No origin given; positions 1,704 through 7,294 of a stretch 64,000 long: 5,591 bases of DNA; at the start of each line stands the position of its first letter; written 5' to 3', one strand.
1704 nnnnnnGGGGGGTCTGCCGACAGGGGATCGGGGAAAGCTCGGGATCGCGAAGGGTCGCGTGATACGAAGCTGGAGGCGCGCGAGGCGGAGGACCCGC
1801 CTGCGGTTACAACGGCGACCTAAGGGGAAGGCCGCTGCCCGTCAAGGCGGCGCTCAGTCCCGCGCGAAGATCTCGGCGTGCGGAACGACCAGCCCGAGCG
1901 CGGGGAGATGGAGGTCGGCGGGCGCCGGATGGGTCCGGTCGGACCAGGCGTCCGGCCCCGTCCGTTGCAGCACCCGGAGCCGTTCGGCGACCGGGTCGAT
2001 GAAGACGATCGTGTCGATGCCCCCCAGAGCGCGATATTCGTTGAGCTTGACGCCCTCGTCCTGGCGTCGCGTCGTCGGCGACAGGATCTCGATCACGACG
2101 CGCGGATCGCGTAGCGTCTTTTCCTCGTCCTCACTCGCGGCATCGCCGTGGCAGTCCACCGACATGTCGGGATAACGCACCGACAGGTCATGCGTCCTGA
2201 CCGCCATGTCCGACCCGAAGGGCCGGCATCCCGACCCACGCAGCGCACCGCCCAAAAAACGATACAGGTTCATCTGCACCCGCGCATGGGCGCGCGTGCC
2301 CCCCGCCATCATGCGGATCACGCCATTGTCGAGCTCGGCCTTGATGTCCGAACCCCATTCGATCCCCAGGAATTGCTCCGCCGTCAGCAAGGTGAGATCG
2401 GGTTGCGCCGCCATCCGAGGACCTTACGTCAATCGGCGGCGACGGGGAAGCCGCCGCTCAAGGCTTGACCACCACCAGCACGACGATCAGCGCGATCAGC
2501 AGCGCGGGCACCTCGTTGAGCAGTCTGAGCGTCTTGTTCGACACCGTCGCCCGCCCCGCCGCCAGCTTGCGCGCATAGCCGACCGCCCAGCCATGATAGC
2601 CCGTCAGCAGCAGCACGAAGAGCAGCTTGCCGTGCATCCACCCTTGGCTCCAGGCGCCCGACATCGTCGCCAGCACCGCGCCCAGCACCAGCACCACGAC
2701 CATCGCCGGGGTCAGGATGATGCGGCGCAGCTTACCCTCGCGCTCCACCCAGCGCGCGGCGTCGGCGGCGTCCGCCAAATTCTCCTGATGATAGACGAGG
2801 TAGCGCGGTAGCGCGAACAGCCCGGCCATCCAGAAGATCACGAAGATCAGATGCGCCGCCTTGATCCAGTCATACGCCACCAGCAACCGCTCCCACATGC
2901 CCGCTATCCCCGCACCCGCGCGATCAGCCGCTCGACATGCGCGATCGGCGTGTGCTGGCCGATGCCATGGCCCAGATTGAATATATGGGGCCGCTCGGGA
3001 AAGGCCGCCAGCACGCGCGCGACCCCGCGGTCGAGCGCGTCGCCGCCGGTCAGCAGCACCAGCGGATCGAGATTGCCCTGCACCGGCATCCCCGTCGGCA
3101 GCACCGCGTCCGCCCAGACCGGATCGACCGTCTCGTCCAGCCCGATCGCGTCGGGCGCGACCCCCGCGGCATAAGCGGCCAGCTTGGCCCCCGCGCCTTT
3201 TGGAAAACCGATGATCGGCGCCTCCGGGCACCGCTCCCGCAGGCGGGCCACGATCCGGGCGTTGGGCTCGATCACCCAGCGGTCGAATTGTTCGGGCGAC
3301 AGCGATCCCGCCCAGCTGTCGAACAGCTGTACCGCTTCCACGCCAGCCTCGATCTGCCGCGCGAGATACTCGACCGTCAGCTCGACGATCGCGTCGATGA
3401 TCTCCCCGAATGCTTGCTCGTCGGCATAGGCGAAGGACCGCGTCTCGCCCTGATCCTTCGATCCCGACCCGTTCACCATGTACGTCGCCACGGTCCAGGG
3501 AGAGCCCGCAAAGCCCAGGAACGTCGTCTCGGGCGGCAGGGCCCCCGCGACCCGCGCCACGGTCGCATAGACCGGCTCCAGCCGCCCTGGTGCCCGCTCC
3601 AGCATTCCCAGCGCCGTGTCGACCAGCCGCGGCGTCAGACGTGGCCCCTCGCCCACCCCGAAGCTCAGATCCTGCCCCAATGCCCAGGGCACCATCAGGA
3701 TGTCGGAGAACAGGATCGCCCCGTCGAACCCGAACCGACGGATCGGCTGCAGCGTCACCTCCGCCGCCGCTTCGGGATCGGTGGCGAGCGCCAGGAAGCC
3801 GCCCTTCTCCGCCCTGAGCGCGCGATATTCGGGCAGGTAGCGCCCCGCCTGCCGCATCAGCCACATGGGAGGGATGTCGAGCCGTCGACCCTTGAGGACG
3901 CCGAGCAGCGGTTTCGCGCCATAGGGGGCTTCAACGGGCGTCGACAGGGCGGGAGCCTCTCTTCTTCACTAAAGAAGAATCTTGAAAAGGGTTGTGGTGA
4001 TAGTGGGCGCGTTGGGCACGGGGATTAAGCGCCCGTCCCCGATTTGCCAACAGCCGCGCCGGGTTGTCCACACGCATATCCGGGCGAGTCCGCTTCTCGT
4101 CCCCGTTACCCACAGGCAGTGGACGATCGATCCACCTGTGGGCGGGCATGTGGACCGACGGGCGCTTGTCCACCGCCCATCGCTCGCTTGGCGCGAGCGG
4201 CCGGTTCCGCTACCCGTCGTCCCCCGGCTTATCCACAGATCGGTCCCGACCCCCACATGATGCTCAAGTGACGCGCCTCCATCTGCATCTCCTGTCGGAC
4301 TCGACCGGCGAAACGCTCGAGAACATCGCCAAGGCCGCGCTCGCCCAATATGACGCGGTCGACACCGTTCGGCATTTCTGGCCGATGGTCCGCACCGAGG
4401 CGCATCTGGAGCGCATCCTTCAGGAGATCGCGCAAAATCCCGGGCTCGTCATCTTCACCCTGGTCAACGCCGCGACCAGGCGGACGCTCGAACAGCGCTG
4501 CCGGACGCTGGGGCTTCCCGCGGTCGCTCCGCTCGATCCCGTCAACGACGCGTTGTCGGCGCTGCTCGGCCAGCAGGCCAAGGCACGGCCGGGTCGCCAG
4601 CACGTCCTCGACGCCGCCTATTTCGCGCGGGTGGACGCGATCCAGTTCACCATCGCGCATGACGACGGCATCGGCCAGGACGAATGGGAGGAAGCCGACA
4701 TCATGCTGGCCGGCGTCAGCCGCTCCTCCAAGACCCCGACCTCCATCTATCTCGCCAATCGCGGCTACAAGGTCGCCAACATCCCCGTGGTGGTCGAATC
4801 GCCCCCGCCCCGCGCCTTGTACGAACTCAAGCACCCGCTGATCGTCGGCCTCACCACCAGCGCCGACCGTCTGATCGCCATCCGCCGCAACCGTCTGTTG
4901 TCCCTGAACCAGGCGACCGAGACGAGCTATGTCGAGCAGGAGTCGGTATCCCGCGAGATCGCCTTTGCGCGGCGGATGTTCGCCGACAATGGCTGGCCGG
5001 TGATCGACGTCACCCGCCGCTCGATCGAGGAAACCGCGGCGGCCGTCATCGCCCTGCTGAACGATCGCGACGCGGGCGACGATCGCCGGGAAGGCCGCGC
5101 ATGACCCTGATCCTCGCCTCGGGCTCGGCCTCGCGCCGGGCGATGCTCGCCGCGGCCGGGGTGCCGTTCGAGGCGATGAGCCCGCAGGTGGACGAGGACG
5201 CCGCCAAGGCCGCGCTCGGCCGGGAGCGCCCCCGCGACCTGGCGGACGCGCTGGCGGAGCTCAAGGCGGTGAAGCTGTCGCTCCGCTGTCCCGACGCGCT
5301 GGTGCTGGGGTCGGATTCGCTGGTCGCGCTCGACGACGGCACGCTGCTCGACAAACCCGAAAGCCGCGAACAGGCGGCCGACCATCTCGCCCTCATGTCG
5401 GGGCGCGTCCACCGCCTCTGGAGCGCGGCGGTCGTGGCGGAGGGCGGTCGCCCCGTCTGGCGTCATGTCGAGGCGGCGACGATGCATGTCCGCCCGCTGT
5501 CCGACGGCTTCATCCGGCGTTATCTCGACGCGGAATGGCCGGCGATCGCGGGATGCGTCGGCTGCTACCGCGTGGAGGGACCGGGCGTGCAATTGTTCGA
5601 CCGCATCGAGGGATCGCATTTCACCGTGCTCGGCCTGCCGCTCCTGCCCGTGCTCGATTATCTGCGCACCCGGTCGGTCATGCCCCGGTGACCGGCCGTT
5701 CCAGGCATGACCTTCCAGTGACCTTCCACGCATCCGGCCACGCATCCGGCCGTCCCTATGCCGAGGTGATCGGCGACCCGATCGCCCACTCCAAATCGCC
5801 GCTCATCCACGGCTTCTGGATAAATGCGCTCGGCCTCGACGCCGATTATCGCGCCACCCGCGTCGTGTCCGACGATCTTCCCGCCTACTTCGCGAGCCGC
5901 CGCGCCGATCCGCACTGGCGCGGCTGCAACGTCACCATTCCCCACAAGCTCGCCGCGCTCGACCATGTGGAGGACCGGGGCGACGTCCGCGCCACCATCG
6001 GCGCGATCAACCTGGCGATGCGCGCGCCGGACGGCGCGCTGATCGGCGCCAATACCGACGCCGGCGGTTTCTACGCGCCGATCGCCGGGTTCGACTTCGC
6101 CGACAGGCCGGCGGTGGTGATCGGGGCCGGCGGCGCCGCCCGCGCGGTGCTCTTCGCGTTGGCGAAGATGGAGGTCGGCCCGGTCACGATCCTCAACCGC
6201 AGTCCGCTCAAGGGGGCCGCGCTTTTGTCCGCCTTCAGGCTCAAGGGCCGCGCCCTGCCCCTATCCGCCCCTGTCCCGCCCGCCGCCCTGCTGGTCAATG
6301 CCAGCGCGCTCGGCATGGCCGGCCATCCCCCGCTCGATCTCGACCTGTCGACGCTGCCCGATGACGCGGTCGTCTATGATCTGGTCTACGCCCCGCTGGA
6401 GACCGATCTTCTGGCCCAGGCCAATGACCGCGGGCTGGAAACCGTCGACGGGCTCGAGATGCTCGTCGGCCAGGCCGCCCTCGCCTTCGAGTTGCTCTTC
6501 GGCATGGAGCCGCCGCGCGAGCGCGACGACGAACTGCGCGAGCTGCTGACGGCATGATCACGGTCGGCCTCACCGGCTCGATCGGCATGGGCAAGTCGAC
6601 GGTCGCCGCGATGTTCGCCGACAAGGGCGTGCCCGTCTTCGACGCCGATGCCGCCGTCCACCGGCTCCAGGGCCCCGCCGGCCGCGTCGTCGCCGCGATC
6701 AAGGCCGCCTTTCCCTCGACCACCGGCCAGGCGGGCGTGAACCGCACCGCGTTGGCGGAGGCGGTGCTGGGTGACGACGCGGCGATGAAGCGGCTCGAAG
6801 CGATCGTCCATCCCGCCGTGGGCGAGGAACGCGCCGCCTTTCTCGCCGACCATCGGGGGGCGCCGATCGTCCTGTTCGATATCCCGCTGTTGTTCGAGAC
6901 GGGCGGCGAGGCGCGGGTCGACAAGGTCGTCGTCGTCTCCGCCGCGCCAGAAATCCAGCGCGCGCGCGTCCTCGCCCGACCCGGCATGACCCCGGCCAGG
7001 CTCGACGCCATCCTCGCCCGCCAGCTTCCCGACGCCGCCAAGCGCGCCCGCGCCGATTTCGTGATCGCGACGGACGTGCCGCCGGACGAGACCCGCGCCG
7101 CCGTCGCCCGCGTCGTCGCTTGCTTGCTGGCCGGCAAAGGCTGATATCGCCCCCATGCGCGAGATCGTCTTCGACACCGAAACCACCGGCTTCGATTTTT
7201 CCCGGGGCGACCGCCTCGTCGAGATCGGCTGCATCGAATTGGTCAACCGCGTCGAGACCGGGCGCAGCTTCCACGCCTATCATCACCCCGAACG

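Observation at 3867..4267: Probable chromosomal replication origin between hemE and the DUF299 gene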

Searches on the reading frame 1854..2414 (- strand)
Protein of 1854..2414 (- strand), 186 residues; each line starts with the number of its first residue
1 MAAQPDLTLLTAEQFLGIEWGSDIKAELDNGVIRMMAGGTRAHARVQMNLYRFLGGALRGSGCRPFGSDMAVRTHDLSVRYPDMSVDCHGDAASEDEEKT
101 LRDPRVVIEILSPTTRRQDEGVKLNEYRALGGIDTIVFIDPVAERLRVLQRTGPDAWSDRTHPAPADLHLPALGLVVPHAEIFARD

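Call 10: search_protein_families(library=pfam, proteins=[window:1854-2414:-])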
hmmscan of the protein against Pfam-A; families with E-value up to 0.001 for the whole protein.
window:1854-2414:- (186 aa): 1 family
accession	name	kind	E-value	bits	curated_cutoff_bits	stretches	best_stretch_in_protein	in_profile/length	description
PF05685.18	Uma2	-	7.2e-26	91.1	27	1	13-170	2-160/172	Putative restriction endonuclease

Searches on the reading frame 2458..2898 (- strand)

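Call 10: search_protein_families(library=pfam, proteins=[window:2458-2898:-])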
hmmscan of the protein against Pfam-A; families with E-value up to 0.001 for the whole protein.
window:2458-2898:- (146 aa): 2 families
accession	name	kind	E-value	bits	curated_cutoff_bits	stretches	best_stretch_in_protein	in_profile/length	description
PF03653.18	UPF0093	-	9.8e-48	162.6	34.2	1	8-146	4-145/146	Uncharacterised protein family (UPF0093)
PF05425.18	CopD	-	0.00061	20.6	32.1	1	61-144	10-104/105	Copper resistance protein D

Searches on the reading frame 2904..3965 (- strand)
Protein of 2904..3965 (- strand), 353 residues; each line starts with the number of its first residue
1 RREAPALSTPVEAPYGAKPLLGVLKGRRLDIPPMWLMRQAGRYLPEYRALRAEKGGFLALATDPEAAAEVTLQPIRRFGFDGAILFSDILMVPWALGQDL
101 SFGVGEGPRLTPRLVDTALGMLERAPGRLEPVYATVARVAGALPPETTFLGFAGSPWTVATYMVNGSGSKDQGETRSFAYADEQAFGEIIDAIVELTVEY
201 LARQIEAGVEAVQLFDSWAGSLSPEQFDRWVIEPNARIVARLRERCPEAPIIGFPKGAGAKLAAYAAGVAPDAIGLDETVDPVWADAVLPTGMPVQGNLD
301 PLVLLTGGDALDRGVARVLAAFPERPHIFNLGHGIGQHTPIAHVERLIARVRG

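Call 10: search_protein_families(library=pfam, proteins=[window:2904-3965:-])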
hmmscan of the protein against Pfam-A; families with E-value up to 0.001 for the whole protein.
window:2904-3965:- (353 aa): 1 family
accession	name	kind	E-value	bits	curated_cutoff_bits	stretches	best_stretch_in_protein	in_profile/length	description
PF01208.23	URO-D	-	4.8e-107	358.4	23.9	1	18-352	4-344/346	Uroporphyrinogen decarboxylase (URO-D)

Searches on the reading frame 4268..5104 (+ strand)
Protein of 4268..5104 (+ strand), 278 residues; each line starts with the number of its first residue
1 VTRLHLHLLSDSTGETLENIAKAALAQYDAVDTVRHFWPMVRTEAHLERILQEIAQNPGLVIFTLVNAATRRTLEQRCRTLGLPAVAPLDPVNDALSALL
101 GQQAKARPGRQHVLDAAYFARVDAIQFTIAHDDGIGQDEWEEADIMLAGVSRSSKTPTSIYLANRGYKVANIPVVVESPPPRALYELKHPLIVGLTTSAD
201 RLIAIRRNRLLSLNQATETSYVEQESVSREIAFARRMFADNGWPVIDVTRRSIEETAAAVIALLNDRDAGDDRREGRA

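Call 10: search_protein_families(library=pfam, proteins=[window:4268-5104:+])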
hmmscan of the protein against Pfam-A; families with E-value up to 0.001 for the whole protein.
window:4268-5104:+ (278 aa): 1 family
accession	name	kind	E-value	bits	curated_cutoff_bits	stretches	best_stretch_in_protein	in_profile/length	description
PF03618.20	Kinase-PPPase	-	1.6e-91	306.9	23.5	1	6-261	1-256/256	Kinase/pyrophosphorylase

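Call 11: find_related_loci(query=window:4268-5104:+, collection=genome_contigs, flank=6000)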
Query window:4268-5104:+ (278 aa) in genome_contigs; peptide patterns used: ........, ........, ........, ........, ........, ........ (x = any residue, [..] = any of these).
600 stretches matched a pattern (row limit reached: there are more); 585 encode a relative of the query (tblastn E <= 1e-3); the best 80 are kept; 80 distinct loci.
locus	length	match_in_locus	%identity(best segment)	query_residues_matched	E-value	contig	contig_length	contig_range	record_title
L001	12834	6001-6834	94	1-278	1e-174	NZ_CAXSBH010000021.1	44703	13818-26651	MAG: uncultured Sphingomonas sp. isolate private_VT34_metawrap_bin.2 private_VT34_metawrap_bin.2_21, whole genome shotgu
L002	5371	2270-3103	94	1-278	8e-168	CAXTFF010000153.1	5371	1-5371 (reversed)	MAG TPA_asm: uncultured Sphingomonas sp. isolate private_T1887_metawrap_bin.18 genome assembly, contig: private_T1887_me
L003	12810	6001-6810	87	1-270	1e-159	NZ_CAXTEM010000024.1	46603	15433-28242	MAG: uncultured Sphingomonas sp. isolate private_T1887_metawrap_bin.3 private_T1887_metawrap_bin.3_24, whole genome shot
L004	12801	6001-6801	89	1-267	1e-159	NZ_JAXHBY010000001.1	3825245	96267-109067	Sphingomonas sp. R86521 contig_1, whole genome shotgun sequence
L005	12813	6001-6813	87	1-271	1e-158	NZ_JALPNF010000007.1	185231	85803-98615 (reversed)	Sphingomonas faeni strain ERG1.4 NODE_7_length_185231_cov_60.370948, whole genome shotgun sequence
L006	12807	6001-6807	88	1-269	5e-158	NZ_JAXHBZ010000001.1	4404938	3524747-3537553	Sphingomonas sp. R86520 contig_1, whole genome shotgun sequence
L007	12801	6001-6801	87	1-267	3e-158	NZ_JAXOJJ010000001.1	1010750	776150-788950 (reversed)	Sphingomonas sp. PB2P19 Y677_1, whole genome shotgun sequence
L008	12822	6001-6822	85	1-274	5e-158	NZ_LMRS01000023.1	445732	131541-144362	Sphingomonas sp. Leaf339 scaffold3.1, whole genome shotgun sequence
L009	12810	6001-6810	87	3-273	2e-158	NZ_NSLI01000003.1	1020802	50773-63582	Sphingomonas lenta strain 1PNM-20 contig3, whole genome shotgun sequence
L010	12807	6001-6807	88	1-269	6e-158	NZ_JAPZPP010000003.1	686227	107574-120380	Sphingomonas faeni strain P300S1 NODE_3_length_686227_cov_207.513464, whole genome shotgun sequence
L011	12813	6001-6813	87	1-271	7e-158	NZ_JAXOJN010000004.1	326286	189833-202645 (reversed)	Sphingomonas sp. ZB1N12 Y661_4, whole genome shotgun sequence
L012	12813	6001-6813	87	1-271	1e-157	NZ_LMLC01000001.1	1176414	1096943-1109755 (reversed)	Sphingomonas sp. Leaf34 contig_1, whole genome shotgun sequence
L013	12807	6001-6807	87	1-269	3e-157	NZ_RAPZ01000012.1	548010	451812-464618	Sphingomonas sp. PP-CC-1A-547 Ga0191672_103, whole genome shotgun sequence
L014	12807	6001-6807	87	1-269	3e-157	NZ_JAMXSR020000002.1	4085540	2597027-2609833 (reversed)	Sphingomonas sp. H160509 contig_1, whole genome shotgun sequence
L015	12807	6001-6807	87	1-269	3e-157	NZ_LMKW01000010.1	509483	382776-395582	Sphingomonas sp. Leaf230 contig_4, whole genome shotgun sequence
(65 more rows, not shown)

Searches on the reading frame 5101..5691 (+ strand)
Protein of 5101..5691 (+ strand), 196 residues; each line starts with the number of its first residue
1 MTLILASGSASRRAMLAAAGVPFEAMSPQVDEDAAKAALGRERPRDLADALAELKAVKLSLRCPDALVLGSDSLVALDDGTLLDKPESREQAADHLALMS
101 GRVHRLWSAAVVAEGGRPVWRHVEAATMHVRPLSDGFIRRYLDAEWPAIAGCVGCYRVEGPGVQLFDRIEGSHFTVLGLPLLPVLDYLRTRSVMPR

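Call 10: search_protein_families(library=pfam, proteins=[window:5101-5691:+])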
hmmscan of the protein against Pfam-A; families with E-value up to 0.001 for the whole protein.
window:5101-5691:+ (196 aa): 1 family
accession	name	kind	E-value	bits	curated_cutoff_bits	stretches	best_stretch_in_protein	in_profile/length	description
PF02545.19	Maf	-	1.4e-44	152.4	27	1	3-189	2-185/187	Maf-like protein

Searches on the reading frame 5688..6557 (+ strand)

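Call 10: search_protein_families(library=pfam, proteins=[window:5688-6557:+])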
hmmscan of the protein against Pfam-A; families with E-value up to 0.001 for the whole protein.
window:5688-6557:+ (289 aa): 3 families
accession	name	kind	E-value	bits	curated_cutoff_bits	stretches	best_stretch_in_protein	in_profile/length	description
PF08501.16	Shikimate_dh_N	-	1.7e-19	70.3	27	1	27-108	1-81/83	Shikimate dehydrogenase substrate binding domain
PF18317.6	SDH_C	-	4.1e-10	39.6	25.8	1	255-278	1-24/31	Shikimate 5'-dehydrogenase C-terminal domain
PF01488.26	Shikimate_DH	-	0.00013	22.5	24.3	1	136-184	9-57/138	Shikimate / quinate 5-dehydrogenase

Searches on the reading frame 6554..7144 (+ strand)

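Call 10: search_protein_families(library=pfam, proteins=[window:6554-7144:+])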
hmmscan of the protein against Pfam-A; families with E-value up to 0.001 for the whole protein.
window:6554-7144:+ (196 aa): 1 family
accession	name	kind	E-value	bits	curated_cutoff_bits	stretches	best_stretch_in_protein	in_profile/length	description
PF01121.26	CoaE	-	1.3e-41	142.7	27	1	3-173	2-174/180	Dephospho-CoA kinase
